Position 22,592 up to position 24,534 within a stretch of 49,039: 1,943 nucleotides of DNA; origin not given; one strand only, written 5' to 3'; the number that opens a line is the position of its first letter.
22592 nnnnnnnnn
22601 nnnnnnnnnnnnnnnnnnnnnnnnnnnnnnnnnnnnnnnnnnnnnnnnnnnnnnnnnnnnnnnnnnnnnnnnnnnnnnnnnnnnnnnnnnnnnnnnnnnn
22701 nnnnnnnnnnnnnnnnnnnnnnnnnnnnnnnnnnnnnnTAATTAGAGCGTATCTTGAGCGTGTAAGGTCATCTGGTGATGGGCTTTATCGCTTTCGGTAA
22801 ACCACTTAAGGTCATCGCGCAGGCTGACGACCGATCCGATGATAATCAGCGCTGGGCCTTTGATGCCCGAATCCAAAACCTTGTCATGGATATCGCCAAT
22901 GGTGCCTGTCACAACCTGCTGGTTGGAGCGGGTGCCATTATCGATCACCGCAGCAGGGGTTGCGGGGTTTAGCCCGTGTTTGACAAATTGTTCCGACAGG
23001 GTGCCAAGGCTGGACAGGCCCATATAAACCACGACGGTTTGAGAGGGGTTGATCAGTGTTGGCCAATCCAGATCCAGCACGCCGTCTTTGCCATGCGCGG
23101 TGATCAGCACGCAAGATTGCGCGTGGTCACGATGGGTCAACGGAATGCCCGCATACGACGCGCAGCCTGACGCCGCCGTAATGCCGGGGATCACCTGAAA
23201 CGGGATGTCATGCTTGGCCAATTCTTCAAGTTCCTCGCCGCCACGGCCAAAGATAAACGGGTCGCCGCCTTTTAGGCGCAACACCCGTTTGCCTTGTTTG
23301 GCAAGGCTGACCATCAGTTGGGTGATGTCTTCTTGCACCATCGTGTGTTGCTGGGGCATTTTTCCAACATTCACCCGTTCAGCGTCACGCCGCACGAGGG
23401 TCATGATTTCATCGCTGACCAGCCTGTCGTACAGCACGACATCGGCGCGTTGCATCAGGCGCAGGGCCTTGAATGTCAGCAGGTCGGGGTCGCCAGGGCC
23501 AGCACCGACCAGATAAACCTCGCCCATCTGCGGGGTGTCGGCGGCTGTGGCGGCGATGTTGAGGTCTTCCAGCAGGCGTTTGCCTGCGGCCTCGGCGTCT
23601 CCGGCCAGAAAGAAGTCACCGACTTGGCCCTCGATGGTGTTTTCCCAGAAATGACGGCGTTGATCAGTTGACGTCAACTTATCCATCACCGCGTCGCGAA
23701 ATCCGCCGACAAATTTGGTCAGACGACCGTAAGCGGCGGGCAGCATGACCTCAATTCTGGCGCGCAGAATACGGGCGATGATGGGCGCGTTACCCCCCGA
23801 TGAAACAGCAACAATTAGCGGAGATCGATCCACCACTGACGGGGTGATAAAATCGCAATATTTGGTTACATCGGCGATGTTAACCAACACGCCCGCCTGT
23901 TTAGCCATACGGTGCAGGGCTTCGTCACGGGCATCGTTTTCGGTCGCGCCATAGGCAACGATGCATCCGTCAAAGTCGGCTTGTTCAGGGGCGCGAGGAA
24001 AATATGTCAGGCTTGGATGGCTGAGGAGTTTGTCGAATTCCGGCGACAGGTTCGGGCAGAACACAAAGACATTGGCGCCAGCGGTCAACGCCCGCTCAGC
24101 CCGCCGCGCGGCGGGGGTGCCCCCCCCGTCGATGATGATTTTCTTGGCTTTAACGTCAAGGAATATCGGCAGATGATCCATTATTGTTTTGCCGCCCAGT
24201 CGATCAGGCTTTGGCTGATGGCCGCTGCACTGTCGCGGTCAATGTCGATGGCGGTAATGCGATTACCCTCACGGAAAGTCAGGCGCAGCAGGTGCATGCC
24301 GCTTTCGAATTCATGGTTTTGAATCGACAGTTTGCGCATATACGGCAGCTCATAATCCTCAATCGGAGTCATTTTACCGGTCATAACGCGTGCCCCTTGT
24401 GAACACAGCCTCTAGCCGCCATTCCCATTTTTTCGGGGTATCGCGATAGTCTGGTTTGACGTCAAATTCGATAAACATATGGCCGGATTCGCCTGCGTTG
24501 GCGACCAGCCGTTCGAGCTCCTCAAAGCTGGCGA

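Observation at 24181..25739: Uncharacterised module: TauD-like dioxygenase plus two cysteine-free mini-proteins, translationally coupled to cysG and divergent from dsrA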

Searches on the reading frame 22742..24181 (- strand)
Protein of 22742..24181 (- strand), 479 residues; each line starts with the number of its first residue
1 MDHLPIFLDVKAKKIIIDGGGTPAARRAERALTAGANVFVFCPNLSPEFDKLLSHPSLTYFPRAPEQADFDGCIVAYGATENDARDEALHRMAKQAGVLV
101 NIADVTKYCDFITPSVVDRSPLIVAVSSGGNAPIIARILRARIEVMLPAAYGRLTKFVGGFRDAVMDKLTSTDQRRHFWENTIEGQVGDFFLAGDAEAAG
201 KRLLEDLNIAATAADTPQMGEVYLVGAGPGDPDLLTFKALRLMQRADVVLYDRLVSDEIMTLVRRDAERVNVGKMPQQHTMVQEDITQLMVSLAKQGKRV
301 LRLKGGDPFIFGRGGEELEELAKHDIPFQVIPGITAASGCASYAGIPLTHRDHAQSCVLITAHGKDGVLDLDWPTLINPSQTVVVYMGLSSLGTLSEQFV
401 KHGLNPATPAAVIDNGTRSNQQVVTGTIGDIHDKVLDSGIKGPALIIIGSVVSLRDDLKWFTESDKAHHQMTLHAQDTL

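Call 3: search_protein_families(library=pfam, proteins=[window:22742-24181:-], max_evalue=1)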
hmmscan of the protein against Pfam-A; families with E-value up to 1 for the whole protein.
window:22742-24181:- (479 aa): 7 families
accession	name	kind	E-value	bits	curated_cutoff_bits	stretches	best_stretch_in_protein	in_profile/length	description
PF00590.25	TP_methylase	-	1.5e-55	188.8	27.8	1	222-431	2-211/212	Tetrapyrrole (Corrin/Porphyrin) Methylases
PF13241.12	NAD_binding_7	-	2.1e-21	76.9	22.1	1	6-115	1-104/104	Putative NAD(P)-binding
PF10414.14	CysG_dimeriser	-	5.9e-15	55.2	23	1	150-205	1-56/58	Sirohaem synthase dimerisation region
PF14824.11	Sirohm_synth_M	-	1.5e-06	28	25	1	120-144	2-26/28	Sirohaem biosynthesis protein central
PF01564.23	Spermine_synth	-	0.0079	16.2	22.9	1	281-326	3-41/186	Spermine/spermidine synthase domain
PF04055.27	Radical_SAM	-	0.018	15.7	29.5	1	275-329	22-81/166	Radical SAM superfamily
PF16697.10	Yop-YscD_cpl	-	0.2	12.3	33.2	1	244-286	25-66/94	Inner membrane component of T3SS, cytoplasmic domain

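Call 4: search_protein_families(library=ncbifam, proteins=[window:22742-24181:-], max_evalue=1)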
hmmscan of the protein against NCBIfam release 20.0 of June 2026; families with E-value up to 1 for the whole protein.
window:22742-24181:- (479 aa): 34 families (the best 25 are shown)
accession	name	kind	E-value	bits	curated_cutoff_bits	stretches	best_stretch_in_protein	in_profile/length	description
NF007922.1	PRK10637.1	equivalog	3.8e-178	593.1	400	1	3-453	1-450/450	siroheme synthase CysG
NF004790.0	PRK06136.1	subfamily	7.2e-94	314.1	198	1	218-463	2-248/250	uroporphyrinogen-III C-methyltransferase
TIGR01469.1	cobA_cysG_Cterm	equivalog_domain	5.2e-90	301.4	185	1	220-455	1-237/238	uroporphyrinogen-III C-methyltransferase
NF005524.0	PRK07168.1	equivalog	5.2e-72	242.9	603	1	220-472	3-254/474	uroporphyrin-III C-methyltransferase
TIGR01470.1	cysG_Nterm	subfamily_domain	2.1e-54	184.3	62.3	1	4-207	1-204/205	siroheme synthase, N-terminal domain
TIGR01465.1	cobM_cbiF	equivalog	7.3e-47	159.7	259.65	1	222-454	1-229/247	precorrin-4 C(11)-methyltransferase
NF012017.0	PRK15473.1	equivalog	4.4e-42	144.2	408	1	216-452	4-236/257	cobalt-precorrin-4 methyltransferase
NF005222.0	PRK06718.1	equivalog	3.5e-19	69.2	204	1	4-180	3-178/203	NAD(P)-binding protein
NF004647.0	PRK05990.1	equivalog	1.1e-17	64.3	271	2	219-251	5-37/245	precorrin-2 C(20)-methyltransferase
TIGR01467.1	cobI_cbiL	equivalog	2.3e-16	59.9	163.25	1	221-358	2-151/230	precorrin-2 C(20)-methyltransferase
TIGR01466.1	cobJ_cbiH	equivalog_domain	3e-16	59.7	246.35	1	222-350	1-124/239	precorrin-3B C(17)-methyltransferase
NF004423.0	PRK05765.1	equivalog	1.9e-14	53.8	332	1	219-451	2-226/247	precorrin-3B C(17)-methyltransferase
TIGR02467.1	CbiE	equivalog_domain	1e-11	44.7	92.9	1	224-433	1-193/204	precorrin-6y C5,15-methyltransferase (decarboxylating) subunit CbiE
NF004062.0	PRK05576.1-5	equivalog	1.1e-11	44.5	194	1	221-358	2-143/219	cobalt-factor II C(20)-methyltransferase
NF004058.0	PRK05576.1-1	equivalog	2e-11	43.8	239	1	219-349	1-140/221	cobalt-factor II C(20)-methyltransferase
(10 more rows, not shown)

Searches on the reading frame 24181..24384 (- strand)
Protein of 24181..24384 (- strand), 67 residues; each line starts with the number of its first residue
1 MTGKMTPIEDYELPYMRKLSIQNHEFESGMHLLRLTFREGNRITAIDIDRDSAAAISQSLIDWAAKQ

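Call 3: search_protein_families(library=pfam, proteins=[window:24181-24384:-], max_evalue=1)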
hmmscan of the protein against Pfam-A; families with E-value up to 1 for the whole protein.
window:24181-24384:- (67 aa): 2 families
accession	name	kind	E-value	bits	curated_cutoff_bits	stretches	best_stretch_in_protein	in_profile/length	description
PF22295.1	DUF6967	-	1.1e-20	73.7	27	1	4-65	3-64/65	Family of unknown function (DUF6967)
PF24141.1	LRR_ComC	-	0.046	13.8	27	1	13-62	5-52/288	EGF-like domain-containing protein ComC LRR domain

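Call 4: search_protein_families(library=ncbifam, proteins=[window:24181-24384:-], max_evalue=1)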
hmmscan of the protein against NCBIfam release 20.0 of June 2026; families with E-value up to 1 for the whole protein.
window:24181-24384:- (67 aa): 0 families

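Call 9: find_homologous_proteins(query=window:24181-24384:-)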
Query window:24181-24384:- (67 aa): 6 proteins with E <= 0.001 among 6 candidates.
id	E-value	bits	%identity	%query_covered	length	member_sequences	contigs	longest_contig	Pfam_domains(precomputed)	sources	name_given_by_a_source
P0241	1.1e-36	140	100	100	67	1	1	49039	PF22295.2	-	-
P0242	1.9e-30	121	84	100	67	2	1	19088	PF22295.2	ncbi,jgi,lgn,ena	-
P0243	1.6e-29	118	79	100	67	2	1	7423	PF22295.2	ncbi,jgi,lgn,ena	-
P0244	6.7e-27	110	78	100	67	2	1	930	PF22295.2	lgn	-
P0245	3.2e-26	107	81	100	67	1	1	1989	PF22295.2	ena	-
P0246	4.6e-22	94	70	99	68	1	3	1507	PF22295.2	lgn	-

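Call 26: search_solved_structures(query=A3, max_evalue=10, show_alignments=2)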
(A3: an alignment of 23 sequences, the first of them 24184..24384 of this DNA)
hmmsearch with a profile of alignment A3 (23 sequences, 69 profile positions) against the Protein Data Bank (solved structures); distinct sequences matched with E-value up to 10: 9.
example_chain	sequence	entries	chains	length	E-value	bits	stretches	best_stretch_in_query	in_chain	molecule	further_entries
4lvu_A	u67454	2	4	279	0.0087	19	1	39-66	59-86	Oxidoreductase, short chain dehydrogenase/reductase family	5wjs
7p8o_A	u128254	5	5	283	0.12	15.3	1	9-41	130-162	Aminotransferase class IV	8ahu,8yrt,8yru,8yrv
8raf_A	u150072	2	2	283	0.12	15.3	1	9-41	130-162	Aminotransferase class IV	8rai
7p7x_A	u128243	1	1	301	0.14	15.1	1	9-41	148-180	Aminotransferase class IV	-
7wbc_A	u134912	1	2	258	0.25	14.3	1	33-64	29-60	SDR family NAD(P)-dependent oxidoreductase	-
5ehk_A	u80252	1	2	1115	0.32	14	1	30-61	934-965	Lantibiotic dehydratase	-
3wwq_C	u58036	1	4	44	0.64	13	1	40-60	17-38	Fanconi anemia-associated protein of 20 kDa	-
2muq_A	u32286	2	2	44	0.71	12.8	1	42-60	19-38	Fanconi anemia-associated protein of 20 kDa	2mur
4gh5_A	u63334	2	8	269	1.4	11.9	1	36-63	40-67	Short-chain dehydrogenase/reductase SDR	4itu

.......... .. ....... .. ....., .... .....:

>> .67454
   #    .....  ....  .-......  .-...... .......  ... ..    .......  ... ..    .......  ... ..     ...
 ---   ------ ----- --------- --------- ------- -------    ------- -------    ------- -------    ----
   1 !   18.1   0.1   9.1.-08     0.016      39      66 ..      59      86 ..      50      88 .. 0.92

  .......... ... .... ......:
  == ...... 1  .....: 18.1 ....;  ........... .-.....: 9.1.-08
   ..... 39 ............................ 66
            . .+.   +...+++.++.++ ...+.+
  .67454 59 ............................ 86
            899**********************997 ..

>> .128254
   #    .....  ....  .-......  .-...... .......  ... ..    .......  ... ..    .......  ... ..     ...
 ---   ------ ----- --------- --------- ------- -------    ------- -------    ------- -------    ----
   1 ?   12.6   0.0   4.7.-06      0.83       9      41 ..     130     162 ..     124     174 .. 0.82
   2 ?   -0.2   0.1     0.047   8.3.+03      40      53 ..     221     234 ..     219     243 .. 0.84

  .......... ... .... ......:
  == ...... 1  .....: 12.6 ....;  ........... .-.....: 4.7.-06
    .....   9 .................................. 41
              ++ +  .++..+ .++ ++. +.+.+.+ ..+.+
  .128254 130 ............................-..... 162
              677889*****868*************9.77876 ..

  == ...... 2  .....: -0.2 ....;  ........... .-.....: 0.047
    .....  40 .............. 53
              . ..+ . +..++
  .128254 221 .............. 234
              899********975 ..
